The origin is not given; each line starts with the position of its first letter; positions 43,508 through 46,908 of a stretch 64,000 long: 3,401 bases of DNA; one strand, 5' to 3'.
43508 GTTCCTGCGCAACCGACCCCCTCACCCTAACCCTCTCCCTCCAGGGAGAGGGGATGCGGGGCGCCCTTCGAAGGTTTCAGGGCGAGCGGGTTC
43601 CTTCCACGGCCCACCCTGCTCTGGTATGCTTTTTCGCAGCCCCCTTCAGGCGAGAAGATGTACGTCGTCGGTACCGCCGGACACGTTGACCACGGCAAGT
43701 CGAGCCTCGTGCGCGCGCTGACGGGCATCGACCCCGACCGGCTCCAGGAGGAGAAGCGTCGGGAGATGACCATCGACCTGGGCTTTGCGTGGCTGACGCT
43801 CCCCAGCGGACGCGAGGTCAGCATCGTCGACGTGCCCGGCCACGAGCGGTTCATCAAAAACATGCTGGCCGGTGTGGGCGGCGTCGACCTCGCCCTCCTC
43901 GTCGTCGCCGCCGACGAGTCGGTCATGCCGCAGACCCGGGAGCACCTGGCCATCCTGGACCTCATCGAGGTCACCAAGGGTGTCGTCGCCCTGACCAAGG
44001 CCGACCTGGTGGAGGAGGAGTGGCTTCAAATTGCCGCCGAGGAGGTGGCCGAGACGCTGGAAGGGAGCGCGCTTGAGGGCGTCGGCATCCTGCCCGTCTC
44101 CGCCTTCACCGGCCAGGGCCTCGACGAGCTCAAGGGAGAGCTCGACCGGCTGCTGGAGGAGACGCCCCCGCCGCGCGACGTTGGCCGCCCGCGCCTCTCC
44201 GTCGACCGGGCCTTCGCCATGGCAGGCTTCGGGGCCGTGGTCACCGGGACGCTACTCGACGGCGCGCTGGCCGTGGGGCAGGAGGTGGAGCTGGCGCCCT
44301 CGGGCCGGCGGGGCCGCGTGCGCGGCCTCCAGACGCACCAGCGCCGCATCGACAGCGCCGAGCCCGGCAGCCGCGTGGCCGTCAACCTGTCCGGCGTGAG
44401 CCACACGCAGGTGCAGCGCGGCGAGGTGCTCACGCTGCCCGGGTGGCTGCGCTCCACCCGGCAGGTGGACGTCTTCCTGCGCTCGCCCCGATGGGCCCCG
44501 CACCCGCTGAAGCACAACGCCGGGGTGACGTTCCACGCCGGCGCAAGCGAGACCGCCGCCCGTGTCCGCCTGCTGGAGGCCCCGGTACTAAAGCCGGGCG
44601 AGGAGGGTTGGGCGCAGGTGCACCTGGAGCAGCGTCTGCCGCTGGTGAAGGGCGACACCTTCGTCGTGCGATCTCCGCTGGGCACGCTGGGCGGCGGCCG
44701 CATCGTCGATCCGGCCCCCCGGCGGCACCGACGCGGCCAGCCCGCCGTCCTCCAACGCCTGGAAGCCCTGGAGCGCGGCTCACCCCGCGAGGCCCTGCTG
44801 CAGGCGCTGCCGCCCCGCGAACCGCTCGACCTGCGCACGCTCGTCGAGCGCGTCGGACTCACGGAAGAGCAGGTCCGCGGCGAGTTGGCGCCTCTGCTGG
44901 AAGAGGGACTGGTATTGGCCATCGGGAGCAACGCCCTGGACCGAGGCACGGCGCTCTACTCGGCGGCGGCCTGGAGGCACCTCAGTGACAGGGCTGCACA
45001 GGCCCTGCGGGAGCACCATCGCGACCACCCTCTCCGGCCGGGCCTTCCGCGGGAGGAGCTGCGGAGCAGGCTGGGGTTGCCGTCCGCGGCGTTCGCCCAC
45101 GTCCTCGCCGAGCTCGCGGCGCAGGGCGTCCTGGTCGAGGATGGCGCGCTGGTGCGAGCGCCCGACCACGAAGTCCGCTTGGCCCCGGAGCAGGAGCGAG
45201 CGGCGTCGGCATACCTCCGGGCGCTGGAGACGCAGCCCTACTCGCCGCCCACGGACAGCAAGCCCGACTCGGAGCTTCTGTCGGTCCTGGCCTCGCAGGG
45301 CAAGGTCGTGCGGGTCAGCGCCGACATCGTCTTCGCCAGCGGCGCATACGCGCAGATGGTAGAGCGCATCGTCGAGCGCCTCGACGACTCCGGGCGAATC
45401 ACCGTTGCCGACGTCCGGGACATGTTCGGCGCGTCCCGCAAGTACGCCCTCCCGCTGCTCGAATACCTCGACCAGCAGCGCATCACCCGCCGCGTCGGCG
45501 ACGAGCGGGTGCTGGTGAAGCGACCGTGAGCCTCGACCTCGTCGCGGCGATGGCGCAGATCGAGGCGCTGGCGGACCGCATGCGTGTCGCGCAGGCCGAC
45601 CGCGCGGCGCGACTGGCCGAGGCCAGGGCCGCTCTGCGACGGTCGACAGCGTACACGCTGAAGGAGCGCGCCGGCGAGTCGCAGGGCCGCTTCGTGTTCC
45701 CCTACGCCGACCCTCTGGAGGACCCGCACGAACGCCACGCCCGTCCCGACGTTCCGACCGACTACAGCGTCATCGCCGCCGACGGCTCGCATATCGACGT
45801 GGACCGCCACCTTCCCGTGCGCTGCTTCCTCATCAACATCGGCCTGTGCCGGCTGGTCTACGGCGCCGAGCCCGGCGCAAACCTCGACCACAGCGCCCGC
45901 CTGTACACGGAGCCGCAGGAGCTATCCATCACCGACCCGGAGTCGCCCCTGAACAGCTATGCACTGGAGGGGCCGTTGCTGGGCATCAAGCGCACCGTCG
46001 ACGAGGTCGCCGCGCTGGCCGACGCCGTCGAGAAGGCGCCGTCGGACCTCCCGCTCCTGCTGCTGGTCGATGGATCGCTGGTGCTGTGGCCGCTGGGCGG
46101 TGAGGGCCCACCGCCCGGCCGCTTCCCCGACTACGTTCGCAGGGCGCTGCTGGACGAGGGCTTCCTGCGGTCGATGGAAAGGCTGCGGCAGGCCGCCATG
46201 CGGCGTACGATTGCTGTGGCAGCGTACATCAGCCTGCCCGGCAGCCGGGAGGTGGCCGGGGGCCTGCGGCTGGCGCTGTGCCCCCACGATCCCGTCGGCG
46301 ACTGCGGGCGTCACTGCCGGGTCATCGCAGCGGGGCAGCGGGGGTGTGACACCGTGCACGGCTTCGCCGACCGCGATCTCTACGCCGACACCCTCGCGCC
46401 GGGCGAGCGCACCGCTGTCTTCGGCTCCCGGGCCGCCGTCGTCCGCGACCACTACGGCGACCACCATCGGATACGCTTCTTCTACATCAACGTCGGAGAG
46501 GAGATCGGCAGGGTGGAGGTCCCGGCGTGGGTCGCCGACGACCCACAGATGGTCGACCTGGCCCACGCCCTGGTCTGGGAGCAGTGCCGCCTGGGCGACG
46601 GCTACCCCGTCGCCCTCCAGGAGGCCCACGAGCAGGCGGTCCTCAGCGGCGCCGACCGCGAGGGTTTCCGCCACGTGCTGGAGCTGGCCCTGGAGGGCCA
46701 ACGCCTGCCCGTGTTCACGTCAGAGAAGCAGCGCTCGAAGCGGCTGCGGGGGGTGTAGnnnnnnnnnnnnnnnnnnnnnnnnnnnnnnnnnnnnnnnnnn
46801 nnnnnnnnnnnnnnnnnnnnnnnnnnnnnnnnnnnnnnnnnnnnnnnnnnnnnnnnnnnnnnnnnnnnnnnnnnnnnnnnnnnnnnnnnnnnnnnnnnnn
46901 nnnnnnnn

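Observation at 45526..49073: Translationally coupled NurA-like nuclease / barrel-only ORF / HerA ATPase cassette, fused at its 5' end to selB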

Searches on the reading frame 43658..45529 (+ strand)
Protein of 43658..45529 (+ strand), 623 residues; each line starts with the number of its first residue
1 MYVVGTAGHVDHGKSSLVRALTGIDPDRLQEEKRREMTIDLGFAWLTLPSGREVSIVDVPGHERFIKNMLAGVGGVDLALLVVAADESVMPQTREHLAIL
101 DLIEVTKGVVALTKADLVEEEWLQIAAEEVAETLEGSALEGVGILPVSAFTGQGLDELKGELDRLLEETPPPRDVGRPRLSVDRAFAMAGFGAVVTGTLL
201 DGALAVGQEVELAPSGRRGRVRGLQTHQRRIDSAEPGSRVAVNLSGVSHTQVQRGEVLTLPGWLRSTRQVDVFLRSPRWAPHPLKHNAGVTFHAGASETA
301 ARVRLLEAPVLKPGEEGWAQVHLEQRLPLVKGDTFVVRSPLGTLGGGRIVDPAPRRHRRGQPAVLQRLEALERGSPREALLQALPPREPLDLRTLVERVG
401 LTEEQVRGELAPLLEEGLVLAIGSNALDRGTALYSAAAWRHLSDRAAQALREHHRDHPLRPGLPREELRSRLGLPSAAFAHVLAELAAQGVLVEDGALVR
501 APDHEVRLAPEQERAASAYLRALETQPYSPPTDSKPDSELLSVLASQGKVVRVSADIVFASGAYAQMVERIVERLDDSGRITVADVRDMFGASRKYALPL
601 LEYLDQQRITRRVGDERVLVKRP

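Call 3: search_protein_families(library=pfam, proteins=[window:43658-45529:+], max_evalue=1)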
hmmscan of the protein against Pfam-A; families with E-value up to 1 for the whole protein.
window:43658-45529:+ (623 aa): 13 families
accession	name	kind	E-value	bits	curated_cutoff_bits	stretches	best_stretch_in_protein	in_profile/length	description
PF00009.33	GTP_EFTU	-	1.1e-31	110.3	26.5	1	4-166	6-186/188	Elongation factor Tu GTP binding domain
PF09107.17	SelB-wing_3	-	6.9e-21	74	23.2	1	575-619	3-47/47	Elongation factor SelB, winged helix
PF09106.17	SelB-wing_2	-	1.7e-16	60.5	22.3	1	448-500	2-56/57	Elongation factor SelB, winged helix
PF25461.1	Beta-barrel_SelB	-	3e-12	47.1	27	1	281-355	11-79/80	Selenocysteine-specific elongation factor, beta-barrel domain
PF03144.31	GTP_EFTU_D2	-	4.4e-12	46.7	30.3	1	192-259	1-73/73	Elongation factor Tu domain 2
PF01926.29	MMR_HSR1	-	9.4e-07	29.4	21.9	1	4-100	2-100/113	50S ribosome-binding GTPase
PF06969.22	HemN_C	-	3e-05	24.4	24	2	460-505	18-64/67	HemN C-terminal domain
PF14578.12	GTP_EFTU_D4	-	0.00069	19.9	23.8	1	194-258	19-85/86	Elongation factor Tu domain 4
PF03193.22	RsgA_GTPase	-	0.0021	18.4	30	1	74-163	21-105/174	RsgA GTPase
PF02421.24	FeoB_N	-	0.0026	17.7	27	1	5-160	4-154/156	Ferrous iron transport protein B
PF21715.3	CggR_N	-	0.072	13.2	30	1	379-419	7-47/71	CggR N-terminal DNA binding domain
PF09439.16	SRPRB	-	0.099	12.5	25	1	7-72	9-66/178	Signal recognition particle receptor beta subunit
PF13545.12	HTH_Crp_2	-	0.1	13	27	0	445-496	2-56/70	Crp-like helix-turn-helix domain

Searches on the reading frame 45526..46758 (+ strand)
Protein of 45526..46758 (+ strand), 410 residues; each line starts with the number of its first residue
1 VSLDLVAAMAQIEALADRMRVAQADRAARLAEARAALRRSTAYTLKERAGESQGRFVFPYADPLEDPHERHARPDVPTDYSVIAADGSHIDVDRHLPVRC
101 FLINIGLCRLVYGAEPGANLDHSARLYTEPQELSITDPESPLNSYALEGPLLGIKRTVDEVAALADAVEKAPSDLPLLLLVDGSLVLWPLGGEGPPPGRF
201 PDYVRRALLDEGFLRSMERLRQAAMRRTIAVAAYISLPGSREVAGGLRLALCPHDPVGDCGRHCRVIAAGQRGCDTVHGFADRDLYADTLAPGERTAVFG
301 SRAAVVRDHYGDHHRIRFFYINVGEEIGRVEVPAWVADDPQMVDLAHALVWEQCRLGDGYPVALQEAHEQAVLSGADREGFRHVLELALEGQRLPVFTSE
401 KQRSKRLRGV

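Call 3: search_protein_families(library=pfam, proteins=[window:45526-46758:+], max_evalue=1)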
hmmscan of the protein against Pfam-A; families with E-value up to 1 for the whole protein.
window:45526-46758:+ (410 aa): 1 family
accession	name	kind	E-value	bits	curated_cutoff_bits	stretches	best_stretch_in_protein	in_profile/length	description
PF09376.16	NurA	-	1.1e-21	78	21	1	81-372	2-253/254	NurA domain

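Call 4: search_protein_families(library=padloc, proteins=[window:45526-46758:+], max_evalue=1)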
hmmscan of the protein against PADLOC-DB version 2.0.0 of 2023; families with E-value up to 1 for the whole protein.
window:45526-46758:+ (410 aa): 0 families

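Call 5: search_protein_families(library=ncbifam, proteins=[window:45526-46758:+], max_evalue=1)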
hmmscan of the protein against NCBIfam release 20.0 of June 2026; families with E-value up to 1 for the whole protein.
window:45526-46758:+ (410 aa): 0 families

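Call 7: search_protein_families(library=phrogs, proteins=[window:45526-46758:+], max_evalue=1)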
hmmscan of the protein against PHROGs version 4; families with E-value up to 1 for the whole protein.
window:45526-46758:+ (410 aa): 0 families

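Call 22: search_solved_structures(query=window:45526-46758:+, max_evalue=1)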
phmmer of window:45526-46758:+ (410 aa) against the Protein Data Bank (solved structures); distinct sequences matched with E-value up to 1: 4.
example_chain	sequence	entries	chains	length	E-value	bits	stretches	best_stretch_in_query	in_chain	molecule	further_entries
2rqx_A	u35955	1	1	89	0.061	15.8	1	8-71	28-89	Polymyxin B resistance protein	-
4air_A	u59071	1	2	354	0.27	13.7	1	148-253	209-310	Cysteine synthase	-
3spx_A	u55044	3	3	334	0.61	12.5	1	148-253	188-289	O-acetyl serine sulfhydrylase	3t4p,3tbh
8b9m_A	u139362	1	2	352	0.69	12.3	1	148-253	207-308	Cysteine synthase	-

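Call 47: find_related_loci(query=A3, collection=metagenome_contigs, flank=7000)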
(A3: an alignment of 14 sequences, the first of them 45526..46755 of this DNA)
Query A3 (410 aa) in metagenome_contigs; peptide patterns used: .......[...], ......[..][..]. (x = any residue, [..] = any of these).
600 stretches matched a pattern (row limit reached: there are more); 526 encode a relative of the query (tblastn E <= 1e-3); the best 80 are kept; 80 distinct loci.
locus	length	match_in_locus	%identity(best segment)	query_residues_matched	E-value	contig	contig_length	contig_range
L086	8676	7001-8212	55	1-410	2e-140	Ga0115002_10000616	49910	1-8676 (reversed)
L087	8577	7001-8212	56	1-410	2e-139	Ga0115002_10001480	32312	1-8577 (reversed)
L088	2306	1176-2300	54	1-381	3e-135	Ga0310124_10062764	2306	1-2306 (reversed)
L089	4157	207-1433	58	1-410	4e-129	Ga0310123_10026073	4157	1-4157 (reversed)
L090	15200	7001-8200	49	1-410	1e-112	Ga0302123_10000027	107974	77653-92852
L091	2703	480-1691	47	1-410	1e-114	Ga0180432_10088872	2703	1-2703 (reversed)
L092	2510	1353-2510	48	1-397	5e-114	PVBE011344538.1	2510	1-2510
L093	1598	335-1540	46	1-410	7e-117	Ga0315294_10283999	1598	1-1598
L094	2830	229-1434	46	1-410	3e-112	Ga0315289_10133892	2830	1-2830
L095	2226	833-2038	46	1-410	2e-114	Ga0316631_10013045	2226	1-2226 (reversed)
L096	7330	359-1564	45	1-410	5e-108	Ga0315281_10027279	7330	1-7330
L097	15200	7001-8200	42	1-410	2e-107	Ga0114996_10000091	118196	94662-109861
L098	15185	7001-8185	49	1-406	1e-107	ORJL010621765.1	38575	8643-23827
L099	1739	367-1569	47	1-410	2e-115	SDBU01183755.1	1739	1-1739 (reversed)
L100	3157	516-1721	45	1-410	8e-110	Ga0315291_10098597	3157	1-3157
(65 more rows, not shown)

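Call 54: search_solved_structures(query=A3, max_evalue=1)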
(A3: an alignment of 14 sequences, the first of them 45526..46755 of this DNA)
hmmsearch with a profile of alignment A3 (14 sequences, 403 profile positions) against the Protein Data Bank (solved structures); distinct sequences matched with E-value up to 1: 0.
